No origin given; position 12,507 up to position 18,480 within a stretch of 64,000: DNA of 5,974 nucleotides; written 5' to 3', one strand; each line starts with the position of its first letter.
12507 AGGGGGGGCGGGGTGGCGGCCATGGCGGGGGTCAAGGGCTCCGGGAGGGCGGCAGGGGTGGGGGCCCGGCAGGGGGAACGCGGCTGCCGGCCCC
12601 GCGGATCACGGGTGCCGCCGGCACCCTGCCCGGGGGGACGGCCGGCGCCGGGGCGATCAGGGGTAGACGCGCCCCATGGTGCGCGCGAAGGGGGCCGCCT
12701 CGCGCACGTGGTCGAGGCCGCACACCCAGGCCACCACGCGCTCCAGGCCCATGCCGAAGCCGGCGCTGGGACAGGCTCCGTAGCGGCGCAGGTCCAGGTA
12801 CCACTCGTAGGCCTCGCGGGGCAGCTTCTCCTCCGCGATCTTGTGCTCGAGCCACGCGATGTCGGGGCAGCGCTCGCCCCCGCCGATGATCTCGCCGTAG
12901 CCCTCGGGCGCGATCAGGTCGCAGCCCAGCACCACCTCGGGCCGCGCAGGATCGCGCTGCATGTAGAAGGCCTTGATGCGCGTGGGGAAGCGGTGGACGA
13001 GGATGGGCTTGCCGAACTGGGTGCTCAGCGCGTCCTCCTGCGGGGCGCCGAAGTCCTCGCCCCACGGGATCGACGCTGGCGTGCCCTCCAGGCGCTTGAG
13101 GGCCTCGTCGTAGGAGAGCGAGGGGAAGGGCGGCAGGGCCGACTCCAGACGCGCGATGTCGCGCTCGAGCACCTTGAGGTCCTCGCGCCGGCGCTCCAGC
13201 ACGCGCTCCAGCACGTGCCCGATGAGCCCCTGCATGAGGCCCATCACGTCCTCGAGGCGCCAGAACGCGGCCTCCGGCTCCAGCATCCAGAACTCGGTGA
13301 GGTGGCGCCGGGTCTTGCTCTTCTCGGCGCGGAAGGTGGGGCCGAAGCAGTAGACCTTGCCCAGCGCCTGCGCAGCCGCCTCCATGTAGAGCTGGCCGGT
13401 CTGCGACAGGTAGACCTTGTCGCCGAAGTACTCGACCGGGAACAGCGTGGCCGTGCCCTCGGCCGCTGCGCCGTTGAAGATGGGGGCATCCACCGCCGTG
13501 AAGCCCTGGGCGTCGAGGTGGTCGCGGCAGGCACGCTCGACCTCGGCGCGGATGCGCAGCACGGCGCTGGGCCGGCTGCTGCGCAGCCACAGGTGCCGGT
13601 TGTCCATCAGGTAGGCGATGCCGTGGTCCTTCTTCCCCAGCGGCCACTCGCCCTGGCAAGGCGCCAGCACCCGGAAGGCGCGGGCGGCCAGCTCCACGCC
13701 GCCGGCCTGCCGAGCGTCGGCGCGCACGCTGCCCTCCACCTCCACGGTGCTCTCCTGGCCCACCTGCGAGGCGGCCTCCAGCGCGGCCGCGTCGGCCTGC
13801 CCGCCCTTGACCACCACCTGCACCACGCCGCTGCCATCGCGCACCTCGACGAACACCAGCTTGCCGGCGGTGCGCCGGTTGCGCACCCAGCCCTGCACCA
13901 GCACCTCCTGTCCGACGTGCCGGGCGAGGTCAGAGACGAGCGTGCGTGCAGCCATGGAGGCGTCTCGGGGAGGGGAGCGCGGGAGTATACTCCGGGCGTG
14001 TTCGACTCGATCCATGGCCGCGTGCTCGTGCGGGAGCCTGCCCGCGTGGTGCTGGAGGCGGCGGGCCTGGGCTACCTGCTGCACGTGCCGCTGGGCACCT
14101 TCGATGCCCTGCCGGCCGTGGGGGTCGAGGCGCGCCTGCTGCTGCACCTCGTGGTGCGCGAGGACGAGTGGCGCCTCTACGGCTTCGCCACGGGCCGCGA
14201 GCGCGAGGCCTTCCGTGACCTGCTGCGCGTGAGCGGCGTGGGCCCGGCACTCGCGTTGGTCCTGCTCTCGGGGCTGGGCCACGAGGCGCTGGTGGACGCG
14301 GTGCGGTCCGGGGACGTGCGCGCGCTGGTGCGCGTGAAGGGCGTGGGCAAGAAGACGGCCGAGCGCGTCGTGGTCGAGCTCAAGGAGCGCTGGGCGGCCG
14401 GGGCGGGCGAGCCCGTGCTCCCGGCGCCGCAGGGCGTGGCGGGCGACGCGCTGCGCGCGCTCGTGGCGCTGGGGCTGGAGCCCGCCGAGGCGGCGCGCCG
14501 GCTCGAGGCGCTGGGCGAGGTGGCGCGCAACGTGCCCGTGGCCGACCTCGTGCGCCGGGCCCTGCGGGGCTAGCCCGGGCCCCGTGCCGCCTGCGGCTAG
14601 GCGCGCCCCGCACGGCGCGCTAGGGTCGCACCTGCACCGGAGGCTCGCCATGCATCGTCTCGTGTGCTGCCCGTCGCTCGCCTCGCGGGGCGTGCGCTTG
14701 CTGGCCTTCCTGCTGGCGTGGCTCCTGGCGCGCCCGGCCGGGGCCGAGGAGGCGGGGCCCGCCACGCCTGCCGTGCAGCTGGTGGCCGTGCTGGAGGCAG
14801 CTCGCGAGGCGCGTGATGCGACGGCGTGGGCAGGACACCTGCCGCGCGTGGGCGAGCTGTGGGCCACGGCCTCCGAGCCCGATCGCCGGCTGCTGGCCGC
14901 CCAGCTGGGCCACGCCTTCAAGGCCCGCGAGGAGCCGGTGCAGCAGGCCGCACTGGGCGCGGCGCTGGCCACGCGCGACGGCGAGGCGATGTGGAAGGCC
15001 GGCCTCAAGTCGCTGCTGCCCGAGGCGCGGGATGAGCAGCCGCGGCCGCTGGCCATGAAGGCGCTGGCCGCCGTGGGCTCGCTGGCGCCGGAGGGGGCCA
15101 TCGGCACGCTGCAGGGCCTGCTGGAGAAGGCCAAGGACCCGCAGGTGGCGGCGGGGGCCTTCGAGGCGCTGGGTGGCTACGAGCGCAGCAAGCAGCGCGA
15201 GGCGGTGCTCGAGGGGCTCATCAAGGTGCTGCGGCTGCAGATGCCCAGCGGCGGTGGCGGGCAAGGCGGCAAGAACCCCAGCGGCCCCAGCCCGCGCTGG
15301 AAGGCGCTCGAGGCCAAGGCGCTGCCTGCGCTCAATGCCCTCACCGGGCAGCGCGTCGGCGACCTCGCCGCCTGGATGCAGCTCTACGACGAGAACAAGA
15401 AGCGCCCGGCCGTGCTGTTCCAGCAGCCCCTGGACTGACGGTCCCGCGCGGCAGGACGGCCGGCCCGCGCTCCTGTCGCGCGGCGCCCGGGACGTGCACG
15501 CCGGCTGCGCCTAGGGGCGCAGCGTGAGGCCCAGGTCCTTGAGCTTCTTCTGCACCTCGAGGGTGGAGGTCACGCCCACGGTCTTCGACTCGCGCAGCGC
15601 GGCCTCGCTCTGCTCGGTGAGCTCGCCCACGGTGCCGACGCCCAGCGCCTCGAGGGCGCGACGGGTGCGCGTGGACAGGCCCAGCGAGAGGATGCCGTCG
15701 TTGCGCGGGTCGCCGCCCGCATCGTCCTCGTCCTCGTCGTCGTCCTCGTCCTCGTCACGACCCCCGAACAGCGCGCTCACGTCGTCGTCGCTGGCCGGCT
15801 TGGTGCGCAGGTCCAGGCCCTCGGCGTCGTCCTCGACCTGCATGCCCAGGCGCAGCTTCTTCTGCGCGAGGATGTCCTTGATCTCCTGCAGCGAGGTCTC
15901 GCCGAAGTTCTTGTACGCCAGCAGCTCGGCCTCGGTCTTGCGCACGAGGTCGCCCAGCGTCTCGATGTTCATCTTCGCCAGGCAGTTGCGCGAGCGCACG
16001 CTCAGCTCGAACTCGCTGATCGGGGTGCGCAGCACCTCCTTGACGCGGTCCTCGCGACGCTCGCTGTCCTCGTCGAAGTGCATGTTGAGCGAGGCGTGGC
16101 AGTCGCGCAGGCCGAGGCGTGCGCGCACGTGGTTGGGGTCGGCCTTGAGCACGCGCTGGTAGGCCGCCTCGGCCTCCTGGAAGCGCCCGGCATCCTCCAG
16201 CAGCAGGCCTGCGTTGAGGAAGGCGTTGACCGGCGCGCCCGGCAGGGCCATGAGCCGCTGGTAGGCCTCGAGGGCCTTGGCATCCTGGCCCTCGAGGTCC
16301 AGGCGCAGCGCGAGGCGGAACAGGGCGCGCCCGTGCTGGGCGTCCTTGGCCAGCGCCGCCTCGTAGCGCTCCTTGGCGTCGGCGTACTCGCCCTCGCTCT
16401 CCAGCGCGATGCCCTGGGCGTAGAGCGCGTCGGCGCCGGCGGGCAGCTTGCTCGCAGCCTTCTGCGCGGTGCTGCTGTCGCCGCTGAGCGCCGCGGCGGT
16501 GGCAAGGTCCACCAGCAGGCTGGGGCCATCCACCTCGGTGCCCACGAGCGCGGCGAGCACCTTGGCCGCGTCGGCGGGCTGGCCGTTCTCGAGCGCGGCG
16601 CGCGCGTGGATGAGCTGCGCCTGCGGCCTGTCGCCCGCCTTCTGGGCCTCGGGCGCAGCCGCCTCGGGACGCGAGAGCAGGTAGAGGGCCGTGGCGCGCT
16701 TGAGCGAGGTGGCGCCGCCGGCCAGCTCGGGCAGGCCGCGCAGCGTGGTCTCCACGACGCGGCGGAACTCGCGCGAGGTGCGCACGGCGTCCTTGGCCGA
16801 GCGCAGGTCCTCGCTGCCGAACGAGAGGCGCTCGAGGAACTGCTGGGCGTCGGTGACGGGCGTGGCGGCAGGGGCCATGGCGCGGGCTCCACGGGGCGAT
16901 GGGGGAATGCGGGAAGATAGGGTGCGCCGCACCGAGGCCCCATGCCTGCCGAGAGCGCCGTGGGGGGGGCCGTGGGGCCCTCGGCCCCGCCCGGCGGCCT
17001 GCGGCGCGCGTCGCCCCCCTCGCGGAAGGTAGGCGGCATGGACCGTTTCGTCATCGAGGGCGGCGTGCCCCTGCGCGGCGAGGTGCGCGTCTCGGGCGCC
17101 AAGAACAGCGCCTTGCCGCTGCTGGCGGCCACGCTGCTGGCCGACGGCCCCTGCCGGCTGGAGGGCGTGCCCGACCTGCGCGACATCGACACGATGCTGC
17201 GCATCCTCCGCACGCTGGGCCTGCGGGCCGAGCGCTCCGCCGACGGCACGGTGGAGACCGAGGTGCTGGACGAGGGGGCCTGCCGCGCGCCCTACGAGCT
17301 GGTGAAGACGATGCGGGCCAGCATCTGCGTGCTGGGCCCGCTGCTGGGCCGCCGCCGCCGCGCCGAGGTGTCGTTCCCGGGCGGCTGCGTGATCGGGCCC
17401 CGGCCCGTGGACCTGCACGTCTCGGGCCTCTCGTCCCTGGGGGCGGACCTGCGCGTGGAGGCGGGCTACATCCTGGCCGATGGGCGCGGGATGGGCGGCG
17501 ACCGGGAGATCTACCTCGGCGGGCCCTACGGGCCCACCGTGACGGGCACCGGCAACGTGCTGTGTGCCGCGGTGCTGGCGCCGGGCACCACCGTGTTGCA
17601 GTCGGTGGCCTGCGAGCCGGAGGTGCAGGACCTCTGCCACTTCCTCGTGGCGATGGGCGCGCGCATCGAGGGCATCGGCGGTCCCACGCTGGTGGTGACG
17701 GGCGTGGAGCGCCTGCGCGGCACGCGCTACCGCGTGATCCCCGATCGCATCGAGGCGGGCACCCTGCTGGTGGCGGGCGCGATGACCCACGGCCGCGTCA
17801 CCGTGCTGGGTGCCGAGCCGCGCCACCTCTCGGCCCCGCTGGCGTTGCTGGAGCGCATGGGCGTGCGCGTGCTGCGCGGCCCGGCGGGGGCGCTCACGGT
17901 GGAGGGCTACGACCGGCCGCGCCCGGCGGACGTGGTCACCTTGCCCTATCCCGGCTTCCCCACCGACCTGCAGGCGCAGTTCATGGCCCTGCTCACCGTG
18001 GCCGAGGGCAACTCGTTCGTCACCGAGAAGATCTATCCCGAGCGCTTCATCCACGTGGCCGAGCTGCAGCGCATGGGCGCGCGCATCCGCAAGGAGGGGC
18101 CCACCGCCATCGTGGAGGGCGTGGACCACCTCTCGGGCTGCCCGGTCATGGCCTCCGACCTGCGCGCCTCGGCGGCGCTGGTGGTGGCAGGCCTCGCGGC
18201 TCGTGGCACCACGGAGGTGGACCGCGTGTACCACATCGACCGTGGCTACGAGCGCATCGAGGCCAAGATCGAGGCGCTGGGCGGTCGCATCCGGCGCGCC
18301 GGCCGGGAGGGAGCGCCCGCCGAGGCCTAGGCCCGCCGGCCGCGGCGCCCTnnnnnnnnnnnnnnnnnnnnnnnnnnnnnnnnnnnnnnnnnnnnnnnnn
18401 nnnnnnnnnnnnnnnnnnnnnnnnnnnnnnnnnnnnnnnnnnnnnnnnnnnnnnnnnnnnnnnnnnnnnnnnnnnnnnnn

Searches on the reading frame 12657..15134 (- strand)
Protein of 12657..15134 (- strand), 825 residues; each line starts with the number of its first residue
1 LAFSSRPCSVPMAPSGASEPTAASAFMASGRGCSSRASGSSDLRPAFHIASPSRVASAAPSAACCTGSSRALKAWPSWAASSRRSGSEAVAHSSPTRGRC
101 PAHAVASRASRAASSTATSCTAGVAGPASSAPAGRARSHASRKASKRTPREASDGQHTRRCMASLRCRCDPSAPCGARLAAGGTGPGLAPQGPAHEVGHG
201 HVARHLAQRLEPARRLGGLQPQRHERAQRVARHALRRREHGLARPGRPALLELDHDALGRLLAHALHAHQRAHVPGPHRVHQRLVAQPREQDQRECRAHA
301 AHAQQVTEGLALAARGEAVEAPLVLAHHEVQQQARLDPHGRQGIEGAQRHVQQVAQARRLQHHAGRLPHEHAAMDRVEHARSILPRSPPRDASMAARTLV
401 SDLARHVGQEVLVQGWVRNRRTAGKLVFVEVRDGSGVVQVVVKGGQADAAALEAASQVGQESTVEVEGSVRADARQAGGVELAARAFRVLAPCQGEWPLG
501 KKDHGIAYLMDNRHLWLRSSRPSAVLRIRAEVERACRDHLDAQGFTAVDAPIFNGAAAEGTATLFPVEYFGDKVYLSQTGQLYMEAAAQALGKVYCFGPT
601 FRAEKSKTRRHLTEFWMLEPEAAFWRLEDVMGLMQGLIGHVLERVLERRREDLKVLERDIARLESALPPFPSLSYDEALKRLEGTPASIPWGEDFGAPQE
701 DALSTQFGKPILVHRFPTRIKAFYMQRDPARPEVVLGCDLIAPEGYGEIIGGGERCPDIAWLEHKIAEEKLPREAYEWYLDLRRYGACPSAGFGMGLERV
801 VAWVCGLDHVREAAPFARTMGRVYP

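Call 21: search_protein_families(library=pfam, proteins=[window:12657-15134:-], max_evalue=0.001)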
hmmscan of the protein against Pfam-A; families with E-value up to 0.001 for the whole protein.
window:12657-15134:- (825 aa): 2 families
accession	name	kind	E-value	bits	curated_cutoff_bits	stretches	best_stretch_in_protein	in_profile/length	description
PF00152.25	tRNA-synt_2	-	8.2e-62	209.5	25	1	509-819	5-307/308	tRNA synthetases class II (D, K and N)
PF01336.31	tRNA_anti-codon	-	4.1e-14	52.7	27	1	411-490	1-75/75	OB-fold nucleic acid binding domain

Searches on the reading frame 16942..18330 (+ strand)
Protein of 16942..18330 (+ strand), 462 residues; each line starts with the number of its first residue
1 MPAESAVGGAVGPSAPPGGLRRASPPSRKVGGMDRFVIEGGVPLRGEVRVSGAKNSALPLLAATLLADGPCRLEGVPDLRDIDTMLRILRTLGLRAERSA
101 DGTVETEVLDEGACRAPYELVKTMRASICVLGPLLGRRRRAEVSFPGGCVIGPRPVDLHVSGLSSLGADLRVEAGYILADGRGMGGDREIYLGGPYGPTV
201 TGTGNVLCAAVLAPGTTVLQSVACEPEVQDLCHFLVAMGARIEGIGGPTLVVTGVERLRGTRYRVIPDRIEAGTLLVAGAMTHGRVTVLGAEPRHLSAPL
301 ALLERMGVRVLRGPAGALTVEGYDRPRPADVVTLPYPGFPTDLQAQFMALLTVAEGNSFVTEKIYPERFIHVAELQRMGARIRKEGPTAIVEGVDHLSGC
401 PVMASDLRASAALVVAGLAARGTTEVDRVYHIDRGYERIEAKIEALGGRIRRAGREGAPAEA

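Call 21: search_protein_families(library=pfam, proteins=[window:16942-18330:+], max_evalue=0.001)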
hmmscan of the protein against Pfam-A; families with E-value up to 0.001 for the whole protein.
window:16942-18330:+ (462 aa): 2 families
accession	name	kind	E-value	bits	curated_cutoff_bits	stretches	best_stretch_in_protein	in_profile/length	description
PF00275.25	EPSP_synthase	-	1.7e-99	333.8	22.8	1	39-442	2-416/417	EPSP synthase (3-phosphoshikimate 1-carboxyvinyltransferase)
PF21077.3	GDH_ACT3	-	0.00093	19.3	22.2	0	291-312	25-46/80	Glutamate dehydrogenase, ACT3 domain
